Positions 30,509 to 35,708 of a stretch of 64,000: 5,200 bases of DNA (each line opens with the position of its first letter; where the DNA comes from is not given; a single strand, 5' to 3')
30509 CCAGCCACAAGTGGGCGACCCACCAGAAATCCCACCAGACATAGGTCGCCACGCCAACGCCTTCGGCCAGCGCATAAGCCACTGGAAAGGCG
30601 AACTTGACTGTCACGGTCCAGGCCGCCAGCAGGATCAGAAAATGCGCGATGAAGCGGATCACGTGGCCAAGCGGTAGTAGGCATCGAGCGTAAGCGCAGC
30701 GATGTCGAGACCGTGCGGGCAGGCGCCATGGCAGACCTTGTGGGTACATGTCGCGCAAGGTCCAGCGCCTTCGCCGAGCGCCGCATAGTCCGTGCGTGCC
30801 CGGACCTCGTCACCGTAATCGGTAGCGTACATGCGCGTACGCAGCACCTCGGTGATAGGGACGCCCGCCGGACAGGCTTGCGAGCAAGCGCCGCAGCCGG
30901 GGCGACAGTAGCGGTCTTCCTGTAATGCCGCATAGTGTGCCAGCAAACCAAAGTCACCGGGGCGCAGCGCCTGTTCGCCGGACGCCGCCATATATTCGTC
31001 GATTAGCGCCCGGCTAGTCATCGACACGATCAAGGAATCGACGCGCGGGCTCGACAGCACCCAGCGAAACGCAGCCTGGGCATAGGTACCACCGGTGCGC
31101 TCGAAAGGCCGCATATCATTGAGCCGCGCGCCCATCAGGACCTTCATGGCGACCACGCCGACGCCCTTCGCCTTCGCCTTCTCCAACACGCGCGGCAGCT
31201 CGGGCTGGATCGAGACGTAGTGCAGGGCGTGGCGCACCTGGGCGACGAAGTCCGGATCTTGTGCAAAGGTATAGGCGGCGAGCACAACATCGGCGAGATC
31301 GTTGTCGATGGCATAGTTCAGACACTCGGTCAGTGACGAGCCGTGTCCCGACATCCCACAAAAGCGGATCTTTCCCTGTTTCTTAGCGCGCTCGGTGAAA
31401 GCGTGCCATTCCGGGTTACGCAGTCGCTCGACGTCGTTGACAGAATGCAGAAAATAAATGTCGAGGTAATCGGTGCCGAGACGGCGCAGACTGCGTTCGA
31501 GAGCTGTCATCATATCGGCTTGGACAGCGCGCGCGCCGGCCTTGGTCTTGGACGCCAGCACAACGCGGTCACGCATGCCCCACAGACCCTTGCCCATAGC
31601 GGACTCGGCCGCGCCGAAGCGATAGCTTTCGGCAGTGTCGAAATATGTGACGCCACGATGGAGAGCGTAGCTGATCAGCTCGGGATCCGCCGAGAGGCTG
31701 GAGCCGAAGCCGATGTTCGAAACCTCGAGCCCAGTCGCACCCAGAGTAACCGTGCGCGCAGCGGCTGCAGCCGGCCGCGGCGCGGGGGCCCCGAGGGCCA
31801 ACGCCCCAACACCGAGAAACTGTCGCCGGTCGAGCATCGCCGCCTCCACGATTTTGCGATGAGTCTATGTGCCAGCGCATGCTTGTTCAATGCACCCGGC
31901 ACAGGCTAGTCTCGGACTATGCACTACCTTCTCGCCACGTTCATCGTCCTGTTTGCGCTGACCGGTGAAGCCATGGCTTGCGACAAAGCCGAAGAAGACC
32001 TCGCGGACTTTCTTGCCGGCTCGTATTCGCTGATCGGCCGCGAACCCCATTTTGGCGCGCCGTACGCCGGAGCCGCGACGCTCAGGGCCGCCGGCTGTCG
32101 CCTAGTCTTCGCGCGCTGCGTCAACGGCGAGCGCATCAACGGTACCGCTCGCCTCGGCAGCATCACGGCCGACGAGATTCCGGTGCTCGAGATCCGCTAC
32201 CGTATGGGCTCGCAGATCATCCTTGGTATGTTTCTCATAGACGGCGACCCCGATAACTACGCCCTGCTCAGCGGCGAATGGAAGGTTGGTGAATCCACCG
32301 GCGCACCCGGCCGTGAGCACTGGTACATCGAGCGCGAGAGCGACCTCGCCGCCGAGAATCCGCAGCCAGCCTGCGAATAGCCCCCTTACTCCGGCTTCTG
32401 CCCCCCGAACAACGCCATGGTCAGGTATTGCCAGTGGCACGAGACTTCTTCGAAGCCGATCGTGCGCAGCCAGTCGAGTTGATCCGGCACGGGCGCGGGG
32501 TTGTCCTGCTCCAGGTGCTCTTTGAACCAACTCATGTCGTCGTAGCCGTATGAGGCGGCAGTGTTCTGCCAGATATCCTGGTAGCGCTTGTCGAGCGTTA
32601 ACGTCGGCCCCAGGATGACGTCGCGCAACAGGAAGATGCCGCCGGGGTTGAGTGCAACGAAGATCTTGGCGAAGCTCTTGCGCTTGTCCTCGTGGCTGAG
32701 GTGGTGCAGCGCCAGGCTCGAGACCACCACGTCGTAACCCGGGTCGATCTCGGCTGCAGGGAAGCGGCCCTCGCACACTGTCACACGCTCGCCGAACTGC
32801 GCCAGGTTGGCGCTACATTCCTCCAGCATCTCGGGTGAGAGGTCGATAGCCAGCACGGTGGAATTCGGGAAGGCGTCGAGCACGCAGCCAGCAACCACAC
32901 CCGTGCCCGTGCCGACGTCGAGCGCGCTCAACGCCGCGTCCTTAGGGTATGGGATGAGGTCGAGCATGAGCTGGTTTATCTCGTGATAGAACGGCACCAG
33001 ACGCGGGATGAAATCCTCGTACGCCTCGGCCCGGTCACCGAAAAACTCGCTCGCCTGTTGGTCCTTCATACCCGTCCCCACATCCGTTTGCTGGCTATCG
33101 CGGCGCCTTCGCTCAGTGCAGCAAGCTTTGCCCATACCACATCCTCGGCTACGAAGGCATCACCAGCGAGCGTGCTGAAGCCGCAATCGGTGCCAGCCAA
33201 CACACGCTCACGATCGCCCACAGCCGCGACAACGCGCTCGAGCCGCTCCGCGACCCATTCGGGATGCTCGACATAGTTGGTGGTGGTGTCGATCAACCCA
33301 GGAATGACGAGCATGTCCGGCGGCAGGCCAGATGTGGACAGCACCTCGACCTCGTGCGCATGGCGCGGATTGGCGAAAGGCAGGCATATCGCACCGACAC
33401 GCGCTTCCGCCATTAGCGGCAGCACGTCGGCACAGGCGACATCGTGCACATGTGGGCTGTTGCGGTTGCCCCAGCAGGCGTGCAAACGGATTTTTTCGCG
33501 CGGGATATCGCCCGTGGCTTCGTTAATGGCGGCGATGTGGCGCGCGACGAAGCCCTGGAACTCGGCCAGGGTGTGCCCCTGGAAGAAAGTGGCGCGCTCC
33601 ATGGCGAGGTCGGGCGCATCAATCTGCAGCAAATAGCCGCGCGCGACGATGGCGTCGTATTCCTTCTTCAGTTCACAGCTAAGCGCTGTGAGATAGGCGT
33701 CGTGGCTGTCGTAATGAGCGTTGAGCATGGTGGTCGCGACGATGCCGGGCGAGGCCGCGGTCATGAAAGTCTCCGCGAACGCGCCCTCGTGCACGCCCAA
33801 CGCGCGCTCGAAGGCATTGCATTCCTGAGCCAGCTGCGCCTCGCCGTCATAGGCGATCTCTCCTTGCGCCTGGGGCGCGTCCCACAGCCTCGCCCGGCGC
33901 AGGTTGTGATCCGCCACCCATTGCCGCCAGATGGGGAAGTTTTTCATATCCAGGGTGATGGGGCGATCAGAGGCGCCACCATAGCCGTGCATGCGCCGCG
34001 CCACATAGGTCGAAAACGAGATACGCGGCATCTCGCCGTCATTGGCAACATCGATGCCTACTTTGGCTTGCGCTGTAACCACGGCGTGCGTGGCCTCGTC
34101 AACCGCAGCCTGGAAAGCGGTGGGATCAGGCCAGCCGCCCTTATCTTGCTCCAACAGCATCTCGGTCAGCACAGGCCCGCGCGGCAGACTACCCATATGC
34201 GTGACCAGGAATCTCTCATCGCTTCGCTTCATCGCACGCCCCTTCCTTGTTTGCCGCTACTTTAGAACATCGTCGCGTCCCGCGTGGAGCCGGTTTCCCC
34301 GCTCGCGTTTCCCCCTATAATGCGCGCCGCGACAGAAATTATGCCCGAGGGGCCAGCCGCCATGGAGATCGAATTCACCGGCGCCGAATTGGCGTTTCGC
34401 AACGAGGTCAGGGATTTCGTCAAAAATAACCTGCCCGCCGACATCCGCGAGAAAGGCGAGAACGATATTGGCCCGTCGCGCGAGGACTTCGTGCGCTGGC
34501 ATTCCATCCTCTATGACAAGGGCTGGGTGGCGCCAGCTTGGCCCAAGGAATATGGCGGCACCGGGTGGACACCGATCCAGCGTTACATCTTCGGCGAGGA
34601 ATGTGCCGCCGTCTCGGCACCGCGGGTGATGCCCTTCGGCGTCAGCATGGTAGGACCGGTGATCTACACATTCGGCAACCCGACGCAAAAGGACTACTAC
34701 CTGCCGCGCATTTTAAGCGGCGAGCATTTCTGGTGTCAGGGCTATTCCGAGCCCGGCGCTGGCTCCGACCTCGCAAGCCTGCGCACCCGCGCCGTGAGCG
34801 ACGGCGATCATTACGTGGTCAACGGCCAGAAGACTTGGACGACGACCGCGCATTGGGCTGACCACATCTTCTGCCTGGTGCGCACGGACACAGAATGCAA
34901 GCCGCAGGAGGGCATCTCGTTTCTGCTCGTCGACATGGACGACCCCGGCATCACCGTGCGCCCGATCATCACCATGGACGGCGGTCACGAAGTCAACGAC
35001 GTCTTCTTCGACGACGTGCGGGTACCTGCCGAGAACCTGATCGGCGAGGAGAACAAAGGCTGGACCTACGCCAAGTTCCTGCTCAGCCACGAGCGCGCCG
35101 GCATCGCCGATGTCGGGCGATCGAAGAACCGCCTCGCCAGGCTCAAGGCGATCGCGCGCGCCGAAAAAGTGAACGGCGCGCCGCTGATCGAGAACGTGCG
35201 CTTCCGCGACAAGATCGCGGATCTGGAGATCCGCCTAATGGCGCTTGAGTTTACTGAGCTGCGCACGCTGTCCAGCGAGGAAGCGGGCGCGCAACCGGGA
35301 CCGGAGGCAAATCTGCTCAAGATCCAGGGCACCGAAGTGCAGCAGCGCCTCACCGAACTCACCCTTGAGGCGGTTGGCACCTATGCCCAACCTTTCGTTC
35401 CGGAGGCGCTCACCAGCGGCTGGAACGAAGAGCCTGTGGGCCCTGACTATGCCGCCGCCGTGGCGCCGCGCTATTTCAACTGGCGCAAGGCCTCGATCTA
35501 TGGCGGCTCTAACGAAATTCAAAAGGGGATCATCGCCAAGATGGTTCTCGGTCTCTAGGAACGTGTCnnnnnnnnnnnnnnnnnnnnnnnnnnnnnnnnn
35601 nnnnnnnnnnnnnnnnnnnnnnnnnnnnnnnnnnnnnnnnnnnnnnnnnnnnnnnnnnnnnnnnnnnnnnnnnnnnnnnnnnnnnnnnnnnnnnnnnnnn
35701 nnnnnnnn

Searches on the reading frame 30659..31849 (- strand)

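Call 16: search_protein_families(library=pfam, proteins=[window:30659-31849:-], max_evalue=0.0001)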
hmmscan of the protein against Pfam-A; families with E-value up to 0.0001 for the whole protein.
window:30659-31849:- (396 aa): 1 family
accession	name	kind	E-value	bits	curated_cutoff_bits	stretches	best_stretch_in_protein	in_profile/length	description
PF00248.27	Aldo_ket_red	-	1.4e-28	100.3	24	1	57-244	23-198/291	Aldo/keto reductase family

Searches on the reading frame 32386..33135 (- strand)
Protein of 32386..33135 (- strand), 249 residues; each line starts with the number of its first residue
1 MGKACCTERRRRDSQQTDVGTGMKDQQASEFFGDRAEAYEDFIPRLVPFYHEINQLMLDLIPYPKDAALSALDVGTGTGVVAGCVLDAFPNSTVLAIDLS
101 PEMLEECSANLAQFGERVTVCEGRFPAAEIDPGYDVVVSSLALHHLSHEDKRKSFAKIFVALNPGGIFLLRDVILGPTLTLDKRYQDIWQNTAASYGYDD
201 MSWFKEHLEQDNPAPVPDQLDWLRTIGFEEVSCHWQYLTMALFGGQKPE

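Call 16: search_protein_families(library=pfam, proteins=[window:32386-33135:-], max_evalue=0.0001)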
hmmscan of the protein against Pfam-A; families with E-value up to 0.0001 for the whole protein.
window:32386-33135:- (249 aa): 9 families
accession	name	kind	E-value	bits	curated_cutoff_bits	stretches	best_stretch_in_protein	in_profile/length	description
PF13649.12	Methyltransf_25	-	1.1e-17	64.9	27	1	72-166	2-97/97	Methyltransferase domain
PF08242.18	Methyltransf_12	-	4.3e-16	59.9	30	1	72-168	1-98/98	Methyltransferase domain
PF08241.18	Methyltransf_11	-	2.4e-13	50.9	21.2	1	72-169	1-94/95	Methyltransferase domain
PF13847.12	Methyltransf_31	-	1e-12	48.4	27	1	66-181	2-114/145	Methyltransferase domain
PF00891.24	Methyltransf_2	-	1.4e-08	34.8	22.3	1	72-176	67-170/210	O-methyltransferase domain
PF13489.12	Methyltransf_23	-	2.4e-08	34.3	27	1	55-189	11-133/164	Methyltransferase domain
PF02353.26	CMAS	-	9.8e-06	25.5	27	1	71-174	66-168/273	Mycolic acid cyclopropane synthetase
PF01209.24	Ubie_methyltran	-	8.2e-05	22.5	20.1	1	61-173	42-154/233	ubiE/COQ5 methyltransferase family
PF05175.20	MTS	-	9.4e-05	22.6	23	0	56-145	22-110/170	Methyltransferase small domain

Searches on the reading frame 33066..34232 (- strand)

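Call 16: search_protein_families(library=pfam, proteins=[window:33066-34232:-], max_evalue=0.0001)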
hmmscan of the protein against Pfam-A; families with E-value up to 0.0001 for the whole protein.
window:33066-34232:- (388 aa): 1 family
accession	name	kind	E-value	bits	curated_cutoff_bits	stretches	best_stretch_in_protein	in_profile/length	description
PF01717.24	Meth_synt_2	-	1.1e-09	38.5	21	0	247-359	212-310/324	Cobalamin-independent synthase, Catalytic domain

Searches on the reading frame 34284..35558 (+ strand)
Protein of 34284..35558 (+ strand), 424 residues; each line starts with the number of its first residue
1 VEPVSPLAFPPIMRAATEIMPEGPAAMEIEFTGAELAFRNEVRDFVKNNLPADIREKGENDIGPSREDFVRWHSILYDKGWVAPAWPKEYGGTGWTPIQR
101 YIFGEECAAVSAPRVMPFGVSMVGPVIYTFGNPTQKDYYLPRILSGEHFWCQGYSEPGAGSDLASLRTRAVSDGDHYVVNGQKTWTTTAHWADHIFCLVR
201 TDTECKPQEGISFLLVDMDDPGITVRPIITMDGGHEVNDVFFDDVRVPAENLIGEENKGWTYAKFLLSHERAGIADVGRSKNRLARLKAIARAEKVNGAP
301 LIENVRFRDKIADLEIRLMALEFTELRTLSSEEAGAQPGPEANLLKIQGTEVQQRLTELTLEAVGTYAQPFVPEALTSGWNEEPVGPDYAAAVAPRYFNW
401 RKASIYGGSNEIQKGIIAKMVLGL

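Call 16: search_protein_families(library=pfam, proteins=[window:34284-35558:+], max_evalue=0.0001)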
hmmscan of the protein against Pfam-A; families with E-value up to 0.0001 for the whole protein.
window:34284-35558:+ (424 aa): 3 families
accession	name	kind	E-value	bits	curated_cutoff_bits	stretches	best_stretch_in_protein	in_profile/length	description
PF02770.24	Acyl-CoA_dh_M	-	3.1e-22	79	33.3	1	151-245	1-97/97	Acyl-CoA dehydrogenase, middle domain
PF02771.21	Acyl-CoA_dh_N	-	1.1e-19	71.3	22.9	1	35-147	4-113/113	Acyl-CoA dehydrogenase, N-terminal domain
PF00441.29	Acyl-CoA_dh_1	-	2.1e-19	70.6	22.4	1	257-421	1-149/150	Acyl-CoA dehydrogenase, C-terminal domain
